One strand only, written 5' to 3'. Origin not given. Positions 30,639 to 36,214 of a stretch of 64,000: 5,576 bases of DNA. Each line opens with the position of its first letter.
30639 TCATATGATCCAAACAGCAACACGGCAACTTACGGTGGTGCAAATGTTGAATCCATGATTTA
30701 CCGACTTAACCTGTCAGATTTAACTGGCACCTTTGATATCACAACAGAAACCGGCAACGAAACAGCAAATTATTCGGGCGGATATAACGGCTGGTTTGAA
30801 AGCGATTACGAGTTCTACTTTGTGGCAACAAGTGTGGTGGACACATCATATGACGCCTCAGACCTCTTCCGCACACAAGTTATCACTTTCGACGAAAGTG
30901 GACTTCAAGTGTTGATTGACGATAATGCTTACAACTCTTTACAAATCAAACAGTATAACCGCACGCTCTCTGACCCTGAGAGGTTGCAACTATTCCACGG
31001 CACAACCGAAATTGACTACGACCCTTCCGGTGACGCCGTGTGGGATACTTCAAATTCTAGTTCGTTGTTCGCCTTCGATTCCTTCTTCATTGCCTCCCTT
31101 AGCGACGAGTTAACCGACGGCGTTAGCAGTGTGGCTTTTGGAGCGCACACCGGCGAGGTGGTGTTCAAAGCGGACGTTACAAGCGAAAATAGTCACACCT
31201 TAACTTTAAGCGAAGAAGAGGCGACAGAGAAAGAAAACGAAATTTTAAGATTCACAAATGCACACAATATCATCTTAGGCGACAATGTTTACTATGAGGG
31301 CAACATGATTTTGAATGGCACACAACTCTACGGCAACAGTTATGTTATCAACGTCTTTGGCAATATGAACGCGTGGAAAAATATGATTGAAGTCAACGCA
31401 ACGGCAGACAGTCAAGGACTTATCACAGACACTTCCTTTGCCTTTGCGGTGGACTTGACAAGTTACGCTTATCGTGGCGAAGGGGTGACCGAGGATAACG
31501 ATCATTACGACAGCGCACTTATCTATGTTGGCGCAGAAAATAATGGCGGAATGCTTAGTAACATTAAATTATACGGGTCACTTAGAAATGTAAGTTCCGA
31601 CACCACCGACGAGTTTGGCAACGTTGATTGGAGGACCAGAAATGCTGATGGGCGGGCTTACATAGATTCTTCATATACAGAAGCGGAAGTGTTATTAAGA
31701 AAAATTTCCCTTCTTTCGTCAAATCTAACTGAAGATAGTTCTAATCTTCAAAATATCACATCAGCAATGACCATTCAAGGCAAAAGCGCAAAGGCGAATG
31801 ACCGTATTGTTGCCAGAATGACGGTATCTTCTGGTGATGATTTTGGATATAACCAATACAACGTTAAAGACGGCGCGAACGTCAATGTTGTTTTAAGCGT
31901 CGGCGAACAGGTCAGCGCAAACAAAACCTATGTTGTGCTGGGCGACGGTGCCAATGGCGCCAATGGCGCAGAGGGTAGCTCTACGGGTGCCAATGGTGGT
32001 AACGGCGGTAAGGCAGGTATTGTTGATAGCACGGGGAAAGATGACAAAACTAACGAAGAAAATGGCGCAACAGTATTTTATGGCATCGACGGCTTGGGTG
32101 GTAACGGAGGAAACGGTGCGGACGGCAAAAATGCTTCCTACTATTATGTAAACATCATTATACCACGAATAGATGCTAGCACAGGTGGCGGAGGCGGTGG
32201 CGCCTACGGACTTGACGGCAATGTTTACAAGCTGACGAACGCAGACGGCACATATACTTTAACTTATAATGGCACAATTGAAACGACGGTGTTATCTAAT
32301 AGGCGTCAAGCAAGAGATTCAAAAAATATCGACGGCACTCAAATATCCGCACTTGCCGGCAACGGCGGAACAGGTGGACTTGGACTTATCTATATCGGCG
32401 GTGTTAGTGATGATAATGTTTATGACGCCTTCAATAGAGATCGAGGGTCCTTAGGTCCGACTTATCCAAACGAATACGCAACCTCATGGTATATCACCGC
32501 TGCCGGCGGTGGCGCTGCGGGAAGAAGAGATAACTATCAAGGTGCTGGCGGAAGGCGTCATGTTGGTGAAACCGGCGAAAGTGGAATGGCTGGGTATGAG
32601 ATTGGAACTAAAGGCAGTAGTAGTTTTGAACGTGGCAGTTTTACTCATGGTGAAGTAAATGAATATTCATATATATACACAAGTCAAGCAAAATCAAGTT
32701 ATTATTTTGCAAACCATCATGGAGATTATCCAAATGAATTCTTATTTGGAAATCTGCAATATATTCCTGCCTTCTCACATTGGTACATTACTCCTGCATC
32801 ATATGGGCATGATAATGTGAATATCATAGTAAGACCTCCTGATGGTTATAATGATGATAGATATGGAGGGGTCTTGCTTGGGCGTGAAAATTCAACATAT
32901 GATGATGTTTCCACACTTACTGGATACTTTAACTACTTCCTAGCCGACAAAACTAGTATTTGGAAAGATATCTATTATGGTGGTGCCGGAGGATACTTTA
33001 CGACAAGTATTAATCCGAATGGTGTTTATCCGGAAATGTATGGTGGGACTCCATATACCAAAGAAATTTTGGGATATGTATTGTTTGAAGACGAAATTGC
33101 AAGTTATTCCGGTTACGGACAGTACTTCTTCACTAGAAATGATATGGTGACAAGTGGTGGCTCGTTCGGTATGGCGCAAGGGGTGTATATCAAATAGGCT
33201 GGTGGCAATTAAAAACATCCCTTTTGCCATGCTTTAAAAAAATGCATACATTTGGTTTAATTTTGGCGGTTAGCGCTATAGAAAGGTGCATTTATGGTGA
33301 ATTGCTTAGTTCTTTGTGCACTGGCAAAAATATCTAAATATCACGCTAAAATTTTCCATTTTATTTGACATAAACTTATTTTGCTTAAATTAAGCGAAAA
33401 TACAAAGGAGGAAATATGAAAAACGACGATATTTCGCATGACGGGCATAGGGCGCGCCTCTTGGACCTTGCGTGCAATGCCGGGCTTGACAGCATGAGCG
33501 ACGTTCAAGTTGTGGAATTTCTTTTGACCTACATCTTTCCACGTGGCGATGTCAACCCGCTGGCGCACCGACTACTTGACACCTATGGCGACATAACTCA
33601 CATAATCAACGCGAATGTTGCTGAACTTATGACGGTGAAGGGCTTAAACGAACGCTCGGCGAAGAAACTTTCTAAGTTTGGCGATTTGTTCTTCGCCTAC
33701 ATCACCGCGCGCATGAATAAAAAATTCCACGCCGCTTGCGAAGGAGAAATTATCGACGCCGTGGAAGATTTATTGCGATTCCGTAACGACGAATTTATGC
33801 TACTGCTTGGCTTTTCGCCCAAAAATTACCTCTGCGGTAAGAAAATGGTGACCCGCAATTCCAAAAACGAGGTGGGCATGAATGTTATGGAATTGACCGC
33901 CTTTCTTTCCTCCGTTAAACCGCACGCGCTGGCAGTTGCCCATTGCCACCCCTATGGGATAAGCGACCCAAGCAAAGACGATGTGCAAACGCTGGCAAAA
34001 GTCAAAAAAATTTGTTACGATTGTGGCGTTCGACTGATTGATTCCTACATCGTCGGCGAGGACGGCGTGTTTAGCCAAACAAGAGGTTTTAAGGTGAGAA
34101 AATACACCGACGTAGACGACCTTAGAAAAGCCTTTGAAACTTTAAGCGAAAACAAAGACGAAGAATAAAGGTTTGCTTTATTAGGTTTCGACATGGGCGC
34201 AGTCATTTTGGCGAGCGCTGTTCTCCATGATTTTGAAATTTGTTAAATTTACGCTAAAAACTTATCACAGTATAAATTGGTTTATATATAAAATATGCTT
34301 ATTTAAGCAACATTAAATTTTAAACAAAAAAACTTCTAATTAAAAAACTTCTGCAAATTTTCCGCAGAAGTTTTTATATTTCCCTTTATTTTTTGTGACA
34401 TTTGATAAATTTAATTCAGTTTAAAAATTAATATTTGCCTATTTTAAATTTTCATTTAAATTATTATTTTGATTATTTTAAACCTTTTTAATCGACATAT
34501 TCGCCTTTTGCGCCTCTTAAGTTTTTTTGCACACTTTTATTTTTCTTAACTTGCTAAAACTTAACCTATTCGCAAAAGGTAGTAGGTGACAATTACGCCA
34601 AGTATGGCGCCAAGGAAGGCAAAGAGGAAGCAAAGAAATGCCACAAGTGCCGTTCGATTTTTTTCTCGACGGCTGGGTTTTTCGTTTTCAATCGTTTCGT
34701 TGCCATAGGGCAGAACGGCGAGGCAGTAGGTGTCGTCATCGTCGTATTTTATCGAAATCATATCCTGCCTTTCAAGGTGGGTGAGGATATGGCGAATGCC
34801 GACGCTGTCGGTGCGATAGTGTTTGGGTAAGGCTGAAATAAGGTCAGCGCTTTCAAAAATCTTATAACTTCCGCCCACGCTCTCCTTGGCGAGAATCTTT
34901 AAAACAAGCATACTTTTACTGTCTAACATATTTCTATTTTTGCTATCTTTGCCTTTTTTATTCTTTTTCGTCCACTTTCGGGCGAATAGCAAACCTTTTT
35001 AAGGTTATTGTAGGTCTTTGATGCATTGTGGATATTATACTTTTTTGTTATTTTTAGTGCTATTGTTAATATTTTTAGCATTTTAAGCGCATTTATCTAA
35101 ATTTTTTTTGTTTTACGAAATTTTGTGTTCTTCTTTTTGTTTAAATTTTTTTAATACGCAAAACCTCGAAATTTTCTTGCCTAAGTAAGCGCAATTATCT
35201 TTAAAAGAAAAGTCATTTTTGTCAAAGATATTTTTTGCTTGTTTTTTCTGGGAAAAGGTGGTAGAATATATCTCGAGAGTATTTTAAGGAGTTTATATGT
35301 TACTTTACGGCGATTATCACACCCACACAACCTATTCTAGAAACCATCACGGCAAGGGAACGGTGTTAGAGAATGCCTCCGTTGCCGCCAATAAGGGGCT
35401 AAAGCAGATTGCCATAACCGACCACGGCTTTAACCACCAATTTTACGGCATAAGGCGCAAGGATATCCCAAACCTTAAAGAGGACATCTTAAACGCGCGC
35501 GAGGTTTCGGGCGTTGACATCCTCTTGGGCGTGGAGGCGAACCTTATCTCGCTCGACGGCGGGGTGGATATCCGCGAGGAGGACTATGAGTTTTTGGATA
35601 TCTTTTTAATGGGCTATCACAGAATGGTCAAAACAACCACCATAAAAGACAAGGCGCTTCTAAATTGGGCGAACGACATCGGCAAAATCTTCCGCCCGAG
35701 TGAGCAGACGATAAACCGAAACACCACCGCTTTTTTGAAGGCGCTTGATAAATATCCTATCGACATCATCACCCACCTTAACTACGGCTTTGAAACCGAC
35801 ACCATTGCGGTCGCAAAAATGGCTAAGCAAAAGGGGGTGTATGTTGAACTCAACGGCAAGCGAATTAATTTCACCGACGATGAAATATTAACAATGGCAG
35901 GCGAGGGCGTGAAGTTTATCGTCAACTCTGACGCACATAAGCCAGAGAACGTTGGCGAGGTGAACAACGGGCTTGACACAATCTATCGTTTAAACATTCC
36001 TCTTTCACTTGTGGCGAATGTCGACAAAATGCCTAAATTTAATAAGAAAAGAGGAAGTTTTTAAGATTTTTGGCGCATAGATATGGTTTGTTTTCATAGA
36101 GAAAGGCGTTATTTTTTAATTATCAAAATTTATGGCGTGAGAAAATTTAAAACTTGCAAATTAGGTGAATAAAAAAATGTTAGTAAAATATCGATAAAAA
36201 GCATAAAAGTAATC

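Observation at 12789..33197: Uninterrupted 20.4-kb gene for a 6,802-residue lipid-anchored surface protein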

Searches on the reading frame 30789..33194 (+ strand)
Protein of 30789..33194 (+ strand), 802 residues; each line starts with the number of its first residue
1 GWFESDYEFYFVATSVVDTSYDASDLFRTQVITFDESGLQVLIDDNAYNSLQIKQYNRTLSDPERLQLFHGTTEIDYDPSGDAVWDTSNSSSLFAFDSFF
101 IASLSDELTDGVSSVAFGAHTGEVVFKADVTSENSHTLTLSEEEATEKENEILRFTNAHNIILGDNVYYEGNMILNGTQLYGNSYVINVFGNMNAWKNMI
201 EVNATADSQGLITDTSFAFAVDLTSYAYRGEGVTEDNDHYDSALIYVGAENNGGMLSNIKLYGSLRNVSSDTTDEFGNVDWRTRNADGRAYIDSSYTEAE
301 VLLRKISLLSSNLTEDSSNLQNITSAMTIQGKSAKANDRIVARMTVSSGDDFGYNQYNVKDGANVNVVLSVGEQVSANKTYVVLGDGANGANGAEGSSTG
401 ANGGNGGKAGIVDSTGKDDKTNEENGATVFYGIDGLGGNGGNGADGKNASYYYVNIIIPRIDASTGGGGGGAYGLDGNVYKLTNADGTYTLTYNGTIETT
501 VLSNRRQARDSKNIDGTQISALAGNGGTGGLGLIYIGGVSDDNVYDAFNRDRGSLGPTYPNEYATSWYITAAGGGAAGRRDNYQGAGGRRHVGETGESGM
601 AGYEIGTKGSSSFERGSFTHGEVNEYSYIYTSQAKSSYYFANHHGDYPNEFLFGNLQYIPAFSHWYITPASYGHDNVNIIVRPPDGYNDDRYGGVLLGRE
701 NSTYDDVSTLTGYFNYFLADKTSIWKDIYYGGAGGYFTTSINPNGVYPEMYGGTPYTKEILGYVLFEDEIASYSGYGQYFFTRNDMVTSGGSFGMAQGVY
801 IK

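Call 8: search_protein_families(library=pfam, proteins=[window:31152-33194:+], max_evalue=5)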
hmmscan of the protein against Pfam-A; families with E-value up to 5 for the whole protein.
window:31152-33194:+ (681 aa): 0 families

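Call 12: find_homologous_proteins(query=window:30789-33194:+)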
Query window:30789-33194:+ (802 aa): 5 proteins with E <= 0.001 among 8000 candidates.
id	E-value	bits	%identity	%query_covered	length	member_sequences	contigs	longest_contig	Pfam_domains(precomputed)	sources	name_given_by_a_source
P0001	0.0e+0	1182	97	68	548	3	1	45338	-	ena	-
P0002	2.1e-139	485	41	100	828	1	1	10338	-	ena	-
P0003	3.9e-84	302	39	75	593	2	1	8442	-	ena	-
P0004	1.9e-72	263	40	41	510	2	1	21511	-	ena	-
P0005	9.5e-61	225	38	65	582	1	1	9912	-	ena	-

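Call 13: find_encoding_contigs(protein=P0002, flank=10000)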
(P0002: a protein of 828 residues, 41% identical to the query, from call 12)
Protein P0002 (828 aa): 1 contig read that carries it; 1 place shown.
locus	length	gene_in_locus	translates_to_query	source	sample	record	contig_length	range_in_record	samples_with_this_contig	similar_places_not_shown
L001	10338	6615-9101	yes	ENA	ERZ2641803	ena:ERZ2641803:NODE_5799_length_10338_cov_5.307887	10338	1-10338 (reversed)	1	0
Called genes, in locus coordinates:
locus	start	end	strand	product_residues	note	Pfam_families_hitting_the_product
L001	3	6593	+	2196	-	?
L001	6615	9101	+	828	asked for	-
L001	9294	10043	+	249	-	PF14520:HHH_5 (faint), PF04002:RadC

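Call 14: find_encoding_contigs(protein=P0001, flank=10000)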
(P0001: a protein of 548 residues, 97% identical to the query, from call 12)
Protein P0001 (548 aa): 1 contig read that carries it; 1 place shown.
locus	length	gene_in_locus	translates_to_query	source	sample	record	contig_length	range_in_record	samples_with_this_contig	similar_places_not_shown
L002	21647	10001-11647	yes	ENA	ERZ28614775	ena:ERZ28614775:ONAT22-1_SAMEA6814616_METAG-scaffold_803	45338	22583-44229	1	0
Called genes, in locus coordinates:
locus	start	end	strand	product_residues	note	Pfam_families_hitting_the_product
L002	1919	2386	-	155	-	-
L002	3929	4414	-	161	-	-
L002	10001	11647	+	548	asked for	-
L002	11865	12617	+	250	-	PF04002:RadC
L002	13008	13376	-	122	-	-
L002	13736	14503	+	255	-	PF02811:PHP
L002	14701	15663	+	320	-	PF14527:LAGLIDADG_WhiA, PF02650:HTH_WhiA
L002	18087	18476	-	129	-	-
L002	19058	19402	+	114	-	-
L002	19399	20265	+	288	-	PF00365:PFK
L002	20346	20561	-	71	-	PF13443:HTH_26 (weak)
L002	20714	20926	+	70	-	PF13560:HTH_31, PF12844:HTH_19, PF01381:HTH_3, PF13443:HTH_26 (weak), PF07022:Phage_CI_repr (weak)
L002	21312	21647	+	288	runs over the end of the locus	PF02661:Fic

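Call 20: find_homologous_proteins(query=A1, max_evalue=0.01)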
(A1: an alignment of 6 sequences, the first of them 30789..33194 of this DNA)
Query A1 (6 sequences) (802 aa, profile of the alignment): 5 proteins with E <= 0.01 among 8000 candidates.
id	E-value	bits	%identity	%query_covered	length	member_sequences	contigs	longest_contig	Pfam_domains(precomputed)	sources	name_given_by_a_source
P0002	2.4e-245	834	41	100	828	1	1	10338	-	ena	-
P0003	3.4e-236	803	39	75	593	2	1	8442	-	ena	-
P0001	1.1e-233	795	97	68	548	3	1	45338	-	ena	-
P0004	1.4e-214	732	40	41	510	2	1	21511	-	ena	-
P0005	3.9e-210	717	38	65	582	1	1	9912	-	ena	-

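Call 26: find_encoding_contigs(protein=P0004, flank=10000)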
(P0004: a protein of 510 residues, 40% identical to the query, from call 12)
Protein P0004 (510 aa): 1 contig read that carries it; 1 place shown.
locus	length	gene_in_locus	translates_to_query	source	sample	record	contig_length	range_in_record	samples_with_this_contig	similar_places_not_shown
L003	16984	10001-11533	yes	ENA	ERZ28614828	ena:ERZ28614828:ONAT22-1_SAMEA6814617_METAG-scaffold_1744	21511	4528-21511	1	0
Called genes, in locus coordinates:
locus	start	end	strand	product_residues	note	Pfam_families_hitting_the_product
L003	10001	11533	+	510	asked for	-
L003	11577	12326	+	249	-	PF14520:HHH_5 (faint), PF04002:RadC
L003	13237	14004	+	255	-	PF02811:PHP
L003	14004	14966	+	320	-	PF14527:LAGLIDADG_WhiA, PF02650:HTH_WhiA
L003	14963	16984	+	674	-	?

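Call 27: find_encoding_contigs(protein=P0005, flank=10000)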
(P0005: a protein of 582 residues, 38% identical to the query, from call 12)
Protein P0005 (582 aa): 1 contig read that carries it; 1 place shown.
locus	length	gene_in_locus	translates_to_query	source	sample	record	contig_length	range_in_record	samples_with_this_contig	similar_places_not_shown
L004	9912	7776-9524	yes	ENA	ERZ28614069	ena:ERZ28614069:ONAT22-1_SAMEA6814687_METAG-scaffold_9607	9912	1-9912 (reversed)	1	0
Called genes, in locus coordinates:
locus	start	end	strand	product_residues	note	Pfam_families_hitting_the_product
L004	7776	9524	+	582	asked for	-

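Call 28: find_encoding_contigs(protein=P0003, flank=10000)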
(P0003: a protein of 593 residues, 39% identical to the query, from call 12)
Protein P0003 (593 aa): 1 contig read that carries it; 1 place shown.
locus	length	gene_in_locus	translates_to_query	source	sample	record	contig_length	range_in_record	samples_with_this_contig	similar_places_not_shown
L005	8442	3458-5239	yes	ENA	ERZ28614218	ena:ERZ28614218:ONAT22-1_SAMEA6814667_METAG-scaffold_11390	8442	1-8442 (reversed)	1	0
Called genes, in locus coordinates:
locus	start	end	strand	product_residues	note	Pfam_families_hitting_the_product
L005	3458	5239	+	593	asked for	-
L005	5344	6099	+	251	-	PF04002:RadC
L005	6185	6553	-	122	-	-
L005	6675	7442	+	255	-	PF02811:PHP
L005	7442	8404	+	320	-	PF14527:LAGLIDADG_WhiA, PF02650:HTH_WhiA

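Call 35: predict_structure(alignment_id=A1)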
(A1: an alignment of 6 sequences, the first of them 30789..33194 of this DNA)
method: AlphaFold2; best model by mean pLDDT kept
length: 802 residues; sequences in the alignment: 6
mean_pLDDT: 27.5   pTM: 0.28
mean pLDDT of the five models: 27.5, 27.3, 25.5, 25.2, 24.5
residues with pLDDT >= 90: 0; 70-90: 0; 50-70: 32; < 50: 770
segments of 3 or more residues with pLDDT < 50: 1-171, 181-199, 214-216, 218-245, 258-802
pLDDT, mean of each block of 10 residues (from residue 1): 21 25 25 25 27 26 28 30 27 27 28 29 26 22 29 41 40 53 39 38 56 50 34 26 44 51 36 28 25 25 32 33 36 25 24 23 28 32 31 24 27 32 36 26 26 25 27 25 25 24 23 24 21 20 24 21 19 20 24 21 21 20 22 19 19 20 24 28 26 22 21 19 21 23 27 22 21 22 22 21 19
secondary structure, 60 per line:
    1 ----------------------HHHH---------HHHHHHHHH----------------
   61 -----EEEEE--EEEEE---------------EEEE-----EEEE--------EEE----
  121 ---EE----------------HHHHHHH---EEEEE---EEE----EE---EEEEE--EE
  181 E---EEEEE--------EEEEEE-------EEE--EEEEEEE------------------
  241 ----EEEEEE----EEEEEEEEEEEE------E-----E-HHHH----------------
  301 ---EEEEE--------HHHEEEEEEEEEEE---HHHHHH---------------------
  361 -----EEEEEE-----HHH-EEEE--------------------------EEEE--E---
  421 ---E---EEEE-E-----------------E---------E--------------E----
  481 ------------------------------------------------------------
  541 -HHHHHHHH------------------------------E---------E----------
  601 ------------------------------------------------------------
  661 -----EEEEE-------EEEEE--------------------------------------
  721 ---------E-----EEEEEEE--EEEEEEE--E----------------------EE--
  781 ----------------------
elements in order (helices of 4 or more, strands of 3 or more residues): H23-26 H36-44 E66-70 E73-77 E93-96 E102-105 E114-116 H142-148 E152-156 E160-162 E172-176 E179-181 E185-189 E198-203 E211-213 E216-222 E245-250 E255-266 H281-284 E304-308 E320-330 H334-339 E366-371 E381-384 E411-414 E428-431 H542-549 E666-670 E678-682 E736-742 E745-751

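Call 37: search_protein_representatives(alignment_id=A1)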
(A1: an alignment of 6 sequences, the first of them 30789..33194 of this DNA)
Query: 6 sequences, 554 profile positions. Proteins with E-value up to 0.001 (for the whole library): 16; up to 1e-10: 11; up to 1e-30: 7. The best 16 are listed.
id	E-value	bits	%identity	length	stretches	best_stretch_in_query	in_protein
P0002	7.7e-246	833.6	-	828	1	2-554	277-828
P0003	1.1e-236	803.4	-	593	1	2-547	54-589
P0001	3.5e-234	795.2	-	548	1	1-547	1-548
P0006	1.5e-220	750.2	-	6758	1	2-554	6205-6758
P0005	1.3e-210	717.4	-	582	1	14-552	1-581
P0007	1.5e-76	274.8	-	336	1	244-552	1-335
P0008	1.7e-36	142.6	-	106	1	450-554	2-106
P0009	2.2e-30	122.4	-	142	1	437-552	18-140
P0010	1.2e-20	90.2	-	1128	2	8-421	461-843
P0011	4.5e-15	71.9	-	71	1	490-547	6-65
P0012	6.1e-11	58.2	-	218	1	374-541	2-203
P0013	3.3e-08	49.2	-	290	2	419-547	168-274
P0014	6.2e-07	45.0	-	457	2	419-542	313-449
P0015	4.0e-06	42.3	-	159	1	418-545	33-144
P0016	1.0e-05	41.0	-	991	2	402-546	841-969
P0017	1.7e-04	36.9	-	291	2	100-185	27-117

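Call 39: search_protein_families(library=pfam, proteins=[P0010, P0012, P0013, P0014, P0015, P0016, P0017], max_evalue=0.01)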
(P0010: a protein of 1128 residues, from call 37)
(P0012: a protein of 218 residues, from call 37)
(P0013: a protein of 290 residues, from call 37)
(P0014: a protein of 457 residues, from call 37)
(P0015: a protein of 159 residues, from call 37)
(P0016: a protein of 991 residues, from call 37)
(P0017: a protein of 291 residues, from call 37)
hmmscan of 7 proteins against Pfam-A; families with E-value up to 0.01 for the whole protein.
P0010 (1128 aa): 0 families

P0012 (218 aa): 0 families

P0013 (290 aa): 0 families

P0014 (457 aa): 0 families

P0015 (159 aa): 0 families

P0016 (991 aa): 0 families

P0017 (291 aa): 0 families

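Call 41: find_related_loci(query=A1, collection=genome_contigs, flank=10000)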
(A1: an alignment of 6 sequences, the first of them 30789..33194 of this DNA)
Query A1 (802 aa) in genome_contigs; peptide patterns used: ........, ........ (x = any residue, [..] = any of these).
599 stretches matched a pattern (row limit reached: there are more); 1 encode a relative of the query (tblastn E <= 1e-3); 1 distinct loci.
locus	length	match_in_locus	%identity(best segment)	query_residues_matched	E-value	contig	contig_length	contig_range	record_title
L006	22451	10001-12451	24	64-796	1e-8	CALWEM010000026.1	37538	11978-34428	MAG: uncultured Clostridia bacterium isolate E06__bin220 genome assembly, contig: E06__k127_2422010, whole genome shotgu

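Call 70: search_protein_families(library=phrogs, proteins=[window:31152-33194:+], max_evalue=0.01)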
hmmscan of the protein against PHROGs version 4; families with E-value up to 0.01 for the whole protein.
window:31152-33194:+ (681 aa): 0 families

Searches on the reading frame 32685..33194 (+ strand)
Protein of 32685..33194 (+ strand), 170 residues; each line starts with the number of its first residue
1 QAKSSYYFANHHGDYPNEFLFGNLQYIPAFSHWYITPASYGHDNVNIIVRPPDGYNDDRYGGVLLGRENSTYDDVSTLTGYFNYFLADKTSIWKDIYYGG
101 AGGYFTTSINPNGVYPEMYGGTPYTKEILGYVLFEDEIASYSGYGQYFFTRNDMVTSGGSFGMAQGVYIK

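Call 90: find_related_loci(query=A6, collection=viral_contigs, flank=5000)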
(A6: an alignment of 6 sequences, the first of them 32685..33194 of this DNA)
Query A6 (170 aa) in viral_contigs; peptide patterns used: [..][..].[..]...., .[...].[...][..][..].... (x = any residue, [..] = any of these).
36 stretches matched a pattern, but none encodes a relative of the query by tblastn (E <= 1e-3).

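Call 91: find_related_loci(query=A6, collection=metagenome_contigs, flank=6000)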
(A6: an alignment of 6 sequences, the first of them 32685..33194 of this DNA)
Query A6 (170 aa) in metagenome_contigs; peptide patterns used: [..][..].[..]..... (x = any residue, [..] = any of these).
26 stretches matched a pattern; 4 encode a relative of the query (tblastn E <= 1e-3); 4 distinct loci.
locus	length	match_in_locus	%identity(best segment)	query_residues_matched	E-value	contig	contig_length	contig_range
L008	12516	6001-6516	35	5-167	2e-23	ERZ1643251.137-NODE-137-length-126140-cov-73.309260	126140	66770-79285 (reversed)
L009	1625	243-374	52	122-162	8e-8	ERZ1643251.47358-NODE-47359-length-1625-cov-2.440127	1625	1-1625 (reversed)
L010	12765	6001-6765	39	14-164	8e-7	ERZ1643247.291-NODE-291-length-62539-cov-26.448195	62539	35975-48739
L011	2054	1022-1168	47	122-164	3e-5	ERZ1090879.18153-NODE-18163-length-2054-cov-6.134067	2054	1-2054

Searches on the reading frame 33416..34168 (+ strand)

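Call 24: search_protein_families(library=pfam, proteins=[window:33416-34168:+])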
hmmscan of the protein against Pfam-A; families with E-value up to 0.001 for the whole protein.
window:33416-34168:+ (250 aa): 2 families
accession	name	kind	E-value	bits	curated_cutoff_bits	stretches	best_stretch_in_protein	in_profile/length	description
PF04002.20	RadC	-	1.5e-13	51.1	22.1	1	112-221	7-116/121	RadC-like JAB domain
PF14520.12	HHH_5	-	0.00011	23.1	27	1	49-85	14-51/57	Helix-hairpin-helix domain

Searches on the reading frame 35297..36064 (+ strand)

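Call 24: search_protein_families(library=pfam, proteins=[window:35297-36064:+])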
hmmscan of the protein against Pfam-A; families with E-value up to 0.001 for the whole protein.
window:35297-36064:+ (255 aa): 1 family
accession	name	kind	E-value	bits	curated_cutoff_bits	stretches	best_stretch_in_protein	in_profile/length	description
PF02811.25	PHP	-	4.2e-10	40.6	26.4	1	6-185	1-161/164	PHP domain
